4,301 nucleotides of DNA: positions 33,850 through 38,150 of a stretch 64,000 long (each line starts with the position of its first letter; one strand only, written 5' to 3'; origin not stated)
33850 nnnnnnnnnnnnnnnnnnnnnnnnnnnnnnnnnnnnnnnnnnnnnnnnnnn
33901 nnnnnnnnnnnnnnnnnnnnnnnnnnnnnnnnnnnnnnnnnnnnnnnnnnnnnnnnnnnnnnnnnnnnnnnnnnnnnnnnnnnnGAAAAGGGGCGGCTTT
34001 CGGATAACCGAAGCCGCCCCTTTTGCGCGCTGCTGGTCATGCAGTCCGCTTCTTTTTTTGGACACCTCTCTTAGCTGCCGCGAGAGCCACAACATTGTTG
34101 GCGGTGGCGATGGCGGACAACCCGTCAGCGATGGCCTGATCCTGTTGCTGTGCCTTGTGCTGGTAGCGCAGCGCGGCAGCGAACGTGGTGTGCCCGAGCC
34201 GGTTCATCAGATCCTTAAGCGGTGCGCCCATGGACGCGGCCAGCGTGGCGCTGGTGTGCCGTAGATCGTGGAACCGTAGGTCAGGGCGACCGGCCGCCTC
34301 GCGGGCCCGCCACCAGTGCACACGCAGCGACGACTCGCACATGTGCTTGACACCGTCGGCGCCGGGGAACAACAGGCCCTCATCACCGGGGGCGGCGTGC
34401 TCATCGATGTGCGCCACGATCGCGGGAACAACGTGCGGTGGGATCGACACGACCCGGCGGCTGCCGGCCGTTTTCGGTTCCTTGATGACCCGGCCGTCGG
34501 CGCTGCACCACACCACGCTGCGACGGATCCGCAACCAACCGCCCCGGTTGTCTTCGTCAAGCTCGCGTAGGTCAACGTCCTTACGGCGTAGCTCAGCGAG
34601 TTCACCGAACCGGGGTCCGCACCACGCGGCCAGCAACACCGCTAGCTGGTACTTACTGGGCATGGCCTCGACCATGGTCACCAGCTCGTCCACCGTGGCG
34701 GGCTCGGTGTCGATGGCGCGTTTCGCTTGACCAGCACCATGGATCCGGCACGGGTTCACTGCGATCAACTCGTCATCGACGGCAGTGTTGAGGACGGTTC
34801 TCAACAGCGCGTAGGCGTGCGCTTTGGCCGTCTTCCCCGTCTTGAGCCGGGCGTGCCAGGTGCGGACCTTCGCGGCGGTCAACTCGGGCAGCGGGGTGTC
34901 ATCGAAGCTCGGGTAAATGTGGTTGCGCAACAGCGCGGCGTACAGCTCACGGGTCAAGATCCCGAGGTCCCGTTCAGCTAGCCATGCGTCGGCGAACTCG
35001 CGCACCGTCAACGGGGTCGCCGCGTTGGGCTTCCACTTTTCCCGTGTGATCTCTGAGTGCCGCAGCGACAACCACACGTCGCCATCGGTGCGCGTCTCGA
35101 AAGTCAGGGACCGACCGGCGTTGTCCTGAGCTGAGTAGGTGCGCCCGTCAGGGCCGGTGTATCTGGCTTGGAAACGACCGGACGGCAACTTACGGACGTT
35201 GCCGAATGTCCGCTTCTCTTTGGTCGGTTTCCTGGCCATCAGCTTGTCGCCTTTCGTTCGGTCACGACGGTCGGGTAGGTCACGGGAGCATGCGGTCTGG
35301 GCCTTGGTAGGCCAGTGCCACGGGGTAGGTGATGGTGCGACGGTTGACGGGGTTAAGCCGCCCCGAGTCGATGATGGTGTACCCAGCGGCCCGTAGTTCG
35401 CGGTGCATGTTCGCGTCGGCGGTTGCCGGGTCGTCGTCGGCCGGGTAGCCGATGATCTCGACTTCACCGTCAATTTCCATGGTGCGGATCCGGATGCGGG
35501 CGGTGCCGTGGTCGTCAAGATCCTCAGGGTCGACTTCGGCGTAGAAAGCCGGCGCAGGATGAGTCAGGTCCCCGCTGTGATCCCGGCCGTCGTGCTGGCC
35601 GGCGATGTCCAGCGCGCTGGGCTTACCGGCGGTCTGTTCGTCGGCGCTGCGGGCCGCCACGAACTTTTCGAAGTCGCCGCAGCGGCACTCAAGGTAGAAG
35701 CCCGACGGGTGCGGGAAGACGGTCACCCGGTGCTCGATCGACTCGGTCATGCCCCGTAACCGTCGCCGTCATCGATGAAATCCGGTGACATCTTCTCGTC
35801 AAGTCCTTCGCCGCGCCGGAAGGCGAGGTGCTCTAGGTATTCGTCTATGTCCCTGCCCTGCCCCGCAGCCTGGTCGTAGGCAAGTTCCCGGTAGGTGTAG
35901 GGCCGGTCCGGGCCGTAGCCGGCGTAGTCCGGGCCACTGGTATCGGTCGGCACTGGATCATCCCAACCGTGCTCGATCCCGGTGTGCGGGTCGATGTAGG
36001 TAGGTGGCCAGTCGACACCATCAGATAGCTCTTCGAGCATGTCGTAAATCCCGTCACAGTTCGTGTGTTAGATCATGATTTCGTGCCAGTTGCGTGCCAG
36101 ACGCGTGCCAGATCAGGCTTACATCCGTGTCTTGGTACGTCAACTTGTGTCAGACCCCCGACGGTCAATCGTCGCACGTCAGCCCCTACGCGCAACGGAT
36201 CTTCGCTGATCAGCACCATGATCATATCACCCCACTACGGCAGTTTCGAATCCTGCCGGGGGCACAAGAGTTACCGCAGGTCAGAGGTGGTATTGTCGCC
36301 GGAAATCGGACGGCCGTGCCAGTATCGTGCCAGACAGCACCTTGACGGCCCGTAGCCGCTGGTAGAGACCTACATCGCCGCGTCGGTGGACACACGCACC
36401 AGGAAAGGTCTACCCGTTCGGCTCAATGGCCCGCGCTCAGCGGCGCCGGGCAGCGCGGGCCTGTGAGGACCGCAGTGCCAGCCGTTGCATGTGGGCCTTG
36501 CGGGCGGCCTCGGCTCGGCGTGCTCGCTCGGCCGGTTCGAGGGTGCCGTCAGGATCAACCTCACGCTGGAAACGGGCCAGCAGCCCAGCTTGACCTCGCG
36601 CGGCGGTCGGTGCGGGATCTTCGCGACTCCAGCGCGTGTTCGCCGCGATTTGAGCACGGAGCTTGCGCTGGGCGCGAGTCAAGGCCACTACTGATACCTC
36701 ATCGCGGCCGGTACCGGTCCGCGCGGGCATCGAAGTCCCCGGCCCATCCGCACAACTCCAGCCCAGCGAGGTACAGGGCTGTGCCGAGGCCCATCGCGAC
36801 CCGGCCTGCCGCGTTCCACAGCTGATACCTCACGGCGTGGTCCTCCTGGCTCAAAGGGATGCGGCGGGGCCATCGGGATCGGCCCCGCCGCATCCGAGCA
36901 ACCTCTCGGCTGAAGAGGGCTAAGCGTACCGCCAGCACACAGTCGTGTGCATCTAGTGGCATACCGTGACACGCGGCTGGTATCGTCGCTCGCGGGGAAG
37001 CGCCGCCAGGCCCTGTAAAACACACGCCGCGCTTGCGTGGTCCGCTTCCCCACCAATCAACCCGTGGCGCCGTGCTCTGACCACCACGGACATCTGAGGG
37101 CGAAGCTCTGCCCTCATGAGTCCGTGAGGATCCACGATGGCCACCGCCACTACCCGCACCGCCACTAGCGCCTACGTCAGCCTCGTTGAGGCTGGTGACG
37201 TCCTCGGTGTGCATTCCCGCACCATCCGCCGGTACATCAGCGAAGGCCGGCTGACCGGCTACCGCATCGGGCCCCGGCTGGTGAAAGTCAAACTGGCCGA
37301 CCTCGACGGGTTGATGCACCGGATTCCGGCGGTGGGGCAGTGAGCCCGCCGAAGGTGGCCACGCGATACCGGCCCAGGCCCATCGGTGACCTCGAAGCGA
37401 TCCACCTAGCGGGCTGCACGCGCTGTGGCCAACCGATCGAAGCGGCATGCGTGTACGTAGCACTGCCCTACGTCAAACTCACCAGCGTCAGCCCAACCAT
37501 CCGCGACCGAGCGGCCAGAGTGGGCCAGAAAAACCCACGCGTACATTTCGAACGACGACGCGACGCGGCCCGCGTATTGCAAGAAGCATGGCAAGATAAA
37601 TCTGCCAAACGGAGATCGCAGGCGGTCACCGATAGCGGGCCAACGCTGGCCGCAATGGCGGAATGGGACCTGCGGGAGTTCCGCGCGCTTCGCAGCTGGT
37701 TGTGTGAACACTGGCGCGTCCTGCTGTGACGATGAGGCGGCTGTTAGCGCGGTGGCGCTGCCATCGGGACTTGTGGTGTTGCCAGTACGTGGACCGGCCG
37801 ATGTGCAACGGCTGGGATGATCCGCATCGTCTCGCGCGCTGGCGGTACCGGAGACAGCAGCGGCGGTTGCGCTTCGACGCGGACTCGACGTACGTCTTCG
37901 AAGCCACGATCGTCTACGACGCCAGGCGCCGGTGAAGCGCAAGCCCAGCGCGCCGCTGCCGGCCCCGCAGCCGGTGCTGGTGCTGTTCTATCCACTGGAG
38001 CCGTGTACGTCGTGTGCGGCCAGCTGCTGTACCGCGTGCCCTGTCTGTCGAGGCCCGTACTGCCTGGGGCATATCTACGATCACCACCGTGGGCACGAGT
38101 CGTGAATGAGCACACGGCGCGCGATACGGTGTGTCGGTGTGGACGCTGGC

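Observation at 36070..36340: Intact attP-like region with arm-type repeats suggests the element is not integrated via this site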

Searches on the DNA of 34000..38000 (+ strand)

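Call 4: search_dna_similar(query=window:34000-38000:+, collection=phages, mode=near, max_rows=25)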
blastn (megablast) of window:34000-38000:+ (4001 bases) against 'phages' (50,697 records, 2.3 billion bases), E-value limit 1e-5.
No match.

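Call 49: search_dna_similar(query=window:36052-36417:+, collection=phages, mode=distant, max_evalue=1, max_rows=25)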
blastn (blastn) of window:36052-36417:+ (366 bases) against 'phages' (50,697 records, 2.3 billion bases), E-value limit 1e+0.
Records with a match: 12; places in all: 12; records where one place covers at least 80% of the query: 0.
Best place of each record, by identity: 95-99% 6; 90-95% 3; 80-90% 3.
By first word of the organism name: Streptomyces 5; Rhodococcus 4; Bacteriophage 2; Actinophage 1.
By host as written in the record: Streptomyces flavovirens 2; Rhodococcus opacus 2; Rhodococcus erythropolis RIA 643 2; - 2; Streptomyces lividans JI 1326 1; Streptomyces venezuelae ETH14630 1; Streptomyces venezuelae 1; Streptomyces rimosus R6-554 1.
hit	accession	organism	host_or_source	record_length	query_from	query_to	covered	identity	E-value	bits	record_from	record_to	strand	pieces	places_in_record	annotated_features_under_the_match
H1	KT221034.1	Streptomyces phage SF3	Streptomyces flavovirens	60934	189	235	13%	83.3%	3e-2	45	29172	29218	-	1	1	none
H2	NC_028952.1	Streptomyces phage SF3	Streptomyces flavovirens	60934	189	235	13%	83.3%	3e-2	45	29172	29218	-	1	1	none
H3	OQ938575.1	Streptomyces phage OnionKnight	Streptomyces lividans JI 1326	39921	189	236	13%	81.1%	7e-4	51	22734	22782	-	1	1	none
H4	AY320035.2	Streptomyces phage VWB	Streptomyces venezuelae ETH14630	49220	189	216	8%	96.4%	8e-3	47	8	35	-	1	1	recombination site for integration in host genome | attP attachment site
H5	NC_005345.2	Streptomyces phage VWB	Streptomyces venezuelae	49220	189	216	8%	96.4%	8e-3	47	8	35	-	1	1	recombination site for integration in host genome | attP attachment site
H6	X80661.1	Actinophage RP3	Streptomyces rimosus R6-554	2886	189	217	8%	93.1%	3e-2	45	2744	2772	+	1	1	core of attP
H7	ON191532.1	Rhodococcus phage Mbo4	Rhodococcus opacus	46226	189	215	7%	96.3%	3e-2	46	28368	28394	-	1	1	hypothetical protein | attP (tRNA-Arg in DSM43205) | 10bp Inverted Repeat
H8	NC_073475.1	Rhodococcus phage Mbo4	Rhodococcus opacus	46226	189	215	7%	96.3%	3e-2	46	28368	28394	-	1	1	hypothetical protein | attP (tRNA-Arg in DSM43205) | 10bp Inverted Repeat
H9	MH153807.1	Rhodococcus phage Peregrin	Rhodococcus erythropolis RIA 643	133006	189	215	7%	96.3%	3e-2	46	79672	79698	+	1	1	134: tRNA-Arg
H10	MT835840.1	Bacteriophage sp.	human fecal samples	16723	189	215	7%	92.6%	4e-1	41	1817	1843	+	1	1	record has no annotation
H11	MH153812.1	Rhodococcus phage Grayson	Rhodococcus erythropolis RIA 643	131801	189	215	7%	92.6%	4e-1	41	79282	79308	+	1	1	134: tRNA-Arg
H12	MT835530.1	Bacteriophage sp.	human fecal samples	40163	189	214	7%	96.2%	1e-1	44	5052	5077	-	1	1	record has no annotation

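Call 50: search_rna_families(source=window, start=35800, end=36800, threshold=evalue, max_evalue=10, show_alignments=2)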
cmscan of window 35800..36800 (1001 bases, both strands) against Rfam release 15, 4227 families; matches with E-value up to 10: 1.
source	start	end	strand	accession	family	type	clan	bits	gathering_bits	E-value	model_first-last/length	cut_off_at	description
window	36177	36232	-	RF01138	sR23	Gene; snRNA; snoRNA; CD-box;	-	13.4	45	1.4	1-54/54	no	Small nucleolar RNA sR23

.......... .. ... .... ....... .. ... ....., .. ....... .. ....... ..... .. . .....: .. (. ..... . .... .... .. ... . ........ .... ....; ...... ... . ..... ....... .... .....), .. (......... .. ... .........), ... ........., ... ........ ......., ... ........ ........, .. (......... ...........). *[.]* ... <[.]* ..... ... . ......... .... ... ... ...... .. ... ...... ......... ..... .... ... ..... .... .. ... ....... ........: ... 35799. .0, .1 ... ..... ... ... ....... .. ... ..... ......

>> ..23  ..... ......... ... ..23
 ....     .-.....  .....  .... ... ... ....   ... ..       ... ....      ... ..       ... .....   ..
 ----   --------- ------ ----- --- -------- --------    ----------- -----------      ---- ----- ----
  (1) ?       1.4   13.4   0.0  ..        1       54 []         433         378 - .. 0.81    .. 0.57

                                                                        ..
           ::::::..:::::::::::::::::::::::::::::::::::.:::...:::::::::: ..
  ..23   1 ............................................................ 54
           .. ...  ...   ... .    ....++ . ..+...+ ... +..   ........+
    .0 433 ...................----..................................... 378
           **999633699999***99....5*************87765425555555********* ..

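Call 51: get_annotated_region(hit=H6, flank=3000)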
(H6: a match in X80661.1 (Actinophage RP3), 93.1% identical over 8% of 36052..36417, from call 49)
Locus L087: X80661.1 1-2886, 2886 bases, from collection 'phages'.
description: Actinophage RP3 of S.rimosus R6-554 DNA sequence.
organism: Actinophage RP3 (NCBI taxid 10701)
taxonomy: Viruses; Duplodnaviria; Heunggongvirae; Uroviricota; Caudoviricetes; Lambdavirus
host: Streptomyces rimosus R6-554; source: -; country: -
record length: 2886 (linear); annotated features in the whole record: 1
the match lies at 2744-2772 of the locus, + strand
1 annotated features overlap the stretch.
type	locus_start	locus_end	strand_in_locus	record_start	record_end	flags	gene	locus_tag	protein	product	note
misc_feature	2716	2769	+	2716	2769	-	-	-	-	-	core of attP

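Call 52: get_annotated_region(hit=H7, flank=3000)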
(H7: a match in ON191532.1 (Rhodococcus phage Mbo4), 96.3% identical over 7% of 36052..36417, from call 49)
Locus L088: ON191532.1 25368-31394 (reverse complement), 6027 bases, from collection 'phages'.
description: Rhodococcus phage Mbo4, complete genome.
organism: Rhodococcus phage Mbo4 (NCBI taxid 2936912)
taxonomy: Viruses; Duplodnaviria; Heunggongvirae; Uroviricota; Caudoviricetes
host: Rhodococcus opacus; source: wastewater samples; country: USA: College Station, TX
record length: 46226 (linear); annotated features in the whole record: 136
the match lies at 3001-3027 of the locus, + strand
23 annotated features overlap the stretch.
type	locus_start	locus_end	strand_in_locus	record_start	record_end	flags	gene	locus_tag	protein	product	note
regulatory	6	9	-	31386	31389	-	-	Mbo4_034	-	ribosome_binding_site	-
regulatory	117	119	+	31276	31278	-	-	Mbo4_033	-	ribosome_binding_site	-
CDS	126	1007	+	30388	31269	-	-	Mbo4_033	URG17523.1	hypothetical protein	-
regulatory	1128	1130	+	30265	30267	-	-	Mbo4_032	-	ribosome_binding_site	-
CDS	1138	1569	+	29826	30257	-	-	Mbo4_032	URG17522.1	metallopeptidase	TrEMBL: gnl|BL_ORD_ID|19551069 tr|A0A1B3AYW5|A0A1B3AYW5_9CAUD Peptidase OS=Gordonia phage BatStarr GN=41 PE=4 SV=1, ...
regulatory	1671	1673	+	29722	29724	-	-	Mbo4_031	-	ribosome_binding_site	-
CDS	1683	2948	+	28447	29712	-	-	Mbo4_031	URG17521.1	tyrosine integrase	TrEMBL: gnl|BL_ORD_ID|93342871 tr|K8Y0L4|K8Y0L4_RHOOP Integrase family protein OS=Rhodococcus opacus M213 GN=WSS_A09217 ...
regulatory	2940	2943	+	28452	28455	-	-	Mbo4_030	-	ribosome_binding_site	-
CDS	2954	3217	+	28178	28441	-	-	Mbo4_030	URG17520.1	hypothetical protein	-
misc_feature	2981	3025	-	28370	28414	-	-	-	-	-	attP (tRNA-Arg in DSM43205)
repeat_region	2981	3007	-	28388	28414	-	-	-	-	-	10bp Inverted Repeat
regulatory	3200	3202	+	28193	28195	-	-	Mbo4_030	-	ribosome_binding_site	-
CDS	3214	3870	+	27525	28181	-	-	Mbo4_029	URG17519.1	hypothetical protein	TMHMM type II integral membrane protein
regulatory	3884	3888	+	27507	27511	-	-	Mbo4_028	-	ribosome_binding_site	-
CDS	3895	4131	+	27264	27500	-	-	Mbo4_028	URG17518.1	repressor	TrEMBL: gnl|BL_ORD_ID|33520595 tr|A0A1W9F3F8|A0A1W9F3F8_9GAMM DNA-binding protein OS=Serratia nematodiphila DZ0503SBS1 ...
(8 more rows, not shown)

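Call 53: get_annotated_region(hit=H4, flank=3000)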
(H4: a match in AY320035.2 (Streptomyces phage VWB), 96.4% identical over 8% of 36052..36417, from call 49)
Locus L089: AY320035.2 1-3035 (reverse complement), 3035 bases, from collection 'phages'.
description: Bacteriophage VWB, complete genome.
organism: Streptomyces phage VWB (NCBI taxid 10702)
taxonomy: Viruses; Duplodnaviria; Heunggongvirae; Uroviricota; Caudoviricetes; Veewebvirus; Veewebvirus vwb
host: Streptomyces venezuelae ETH14630; source: -; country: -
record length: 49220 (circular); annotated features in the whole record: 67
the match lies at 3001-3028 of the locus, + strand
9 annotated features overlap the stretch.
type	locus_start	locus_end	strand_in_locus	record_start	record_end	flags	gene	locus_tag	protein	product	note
CDS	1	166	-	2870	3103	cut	-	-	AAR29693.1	hypothetical protein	gp3 protein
CDS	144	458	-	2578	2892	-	-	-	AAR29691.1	hypothetical protein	gp2 protein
CDS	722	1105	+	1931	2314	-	-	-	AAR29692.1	hypothetical protein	gp1 protein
regulatory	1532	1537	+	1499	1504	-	int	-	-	ribosome_binding_site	putative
CDS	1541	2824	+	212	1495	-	int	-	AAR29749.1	integrase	gp61 protein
repeat_region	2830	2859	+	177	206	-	-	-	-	-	-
stem_loop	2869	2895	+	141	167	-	-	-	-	-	putative transcription terminator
misc_feature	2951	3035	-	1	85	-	-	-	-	-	recombination site for integration in host genome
misc_feature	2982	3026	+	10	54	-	-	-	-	-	attP attachment site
